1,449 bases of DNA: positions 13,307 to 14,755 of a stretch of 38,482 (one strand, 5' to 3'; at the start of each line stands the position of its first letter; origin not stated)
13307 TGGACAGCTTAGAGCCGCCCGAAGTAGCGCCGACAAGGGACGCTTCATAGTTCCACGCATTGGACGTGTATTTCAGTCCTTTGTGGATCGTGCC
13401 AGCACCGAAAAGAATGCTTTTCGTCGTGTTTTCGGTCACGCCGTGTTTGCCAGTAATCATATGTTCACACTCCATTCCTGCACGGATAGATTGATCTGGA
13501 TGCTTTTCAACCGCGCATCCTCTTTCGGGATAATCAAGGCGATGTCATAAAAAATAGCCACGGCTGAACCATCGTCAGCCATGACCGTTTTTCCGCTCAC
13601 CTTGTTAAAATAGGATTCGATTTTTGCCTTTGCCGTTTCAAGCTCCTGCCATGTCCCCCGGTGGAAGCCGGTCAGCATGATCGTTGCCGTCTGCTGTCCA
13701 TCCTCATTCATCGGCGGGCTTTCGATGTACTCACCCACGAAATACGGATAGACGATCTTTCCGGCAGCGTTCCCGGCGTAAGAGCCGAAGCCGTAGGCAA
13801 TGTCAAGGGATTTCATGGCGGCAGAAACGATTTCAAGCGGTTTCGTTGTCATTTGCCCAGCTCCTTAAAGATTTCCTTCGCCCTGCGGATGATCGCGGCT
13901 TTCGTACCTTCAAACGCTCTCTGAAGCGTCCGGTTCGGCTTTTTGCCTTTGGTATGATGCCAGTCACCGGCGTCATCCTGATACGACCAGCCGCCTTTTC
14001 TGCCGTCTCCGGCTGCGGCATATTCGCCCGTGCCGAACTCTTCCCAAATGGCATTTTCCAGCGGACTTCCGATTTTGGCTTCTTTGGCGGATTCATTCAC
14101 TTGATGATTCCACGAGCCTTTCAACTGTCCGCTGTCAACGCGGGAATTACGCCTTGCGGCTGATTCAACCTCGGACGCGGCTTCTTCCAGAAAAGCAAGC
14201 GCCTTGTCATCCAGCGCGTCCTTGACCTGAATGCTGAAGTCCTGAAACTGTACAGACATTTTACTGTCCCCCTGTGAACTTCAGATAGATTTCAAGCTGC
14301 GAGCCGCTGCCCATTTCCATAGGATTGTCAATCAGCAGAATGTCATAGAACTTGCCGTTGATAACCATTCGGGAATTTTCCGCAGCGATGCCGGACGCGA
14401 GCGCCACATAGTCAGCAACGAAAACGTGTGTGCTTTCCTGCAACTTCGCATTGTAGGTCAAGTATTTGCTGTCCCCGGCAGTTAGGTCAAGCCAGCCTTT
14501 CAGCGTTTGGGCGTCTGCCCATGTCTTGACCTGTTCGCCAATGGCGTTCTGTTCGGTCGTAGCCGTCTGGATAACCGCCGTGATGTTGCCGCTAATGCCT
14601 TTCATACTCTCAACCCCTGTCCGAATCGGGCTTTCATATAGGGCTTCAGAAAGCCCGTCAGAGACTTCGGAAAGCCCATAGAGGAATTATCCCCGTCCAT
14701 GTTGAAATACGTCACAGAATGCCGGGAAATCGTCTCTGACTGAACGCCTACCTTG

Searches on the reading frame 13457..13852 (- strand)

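Call 89: search_protein_families(library=phrogs, proteins=[window:13457-13852:-], max_evalue=0.001)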
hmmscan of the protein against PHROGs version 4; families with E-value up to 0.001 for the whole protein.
window:13457-13852:- (131 aa): 1 family
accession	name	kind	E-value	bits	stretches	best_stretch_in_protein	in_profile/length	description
phrog_957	-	head and packaging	4e-12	47.1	1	25-128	20-119/121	head protein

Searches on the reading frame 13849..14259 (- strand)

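Call 89: search_protein_families(library=phrogs, proteins=[window:13849-14259:-], max_evalue=0.001)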
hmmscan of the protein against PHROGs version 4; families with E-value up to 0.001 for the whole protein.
window:13849-14259:- (136 aa): 1 family
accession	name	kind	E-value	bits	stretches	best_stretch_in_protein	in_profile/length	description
phrog_5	-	connector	6.6e-14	53.3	1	12-134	105-208/239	tail completion or Neck1 protein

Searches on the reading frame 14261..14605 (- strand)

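Call 89: search_protein_families(library=phrogs, proteins=[window:14261-14605:-], max_evalue=0.001)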
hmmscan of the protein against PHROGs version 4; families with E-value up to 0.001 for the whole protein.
window:14261-14605:- (114 aa): 1 family
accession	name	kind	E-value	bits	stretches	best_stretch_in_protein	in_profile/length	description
phrog_1059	-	connector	2.6e-25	89.6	1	4-112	2-107/111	head-tail adaptor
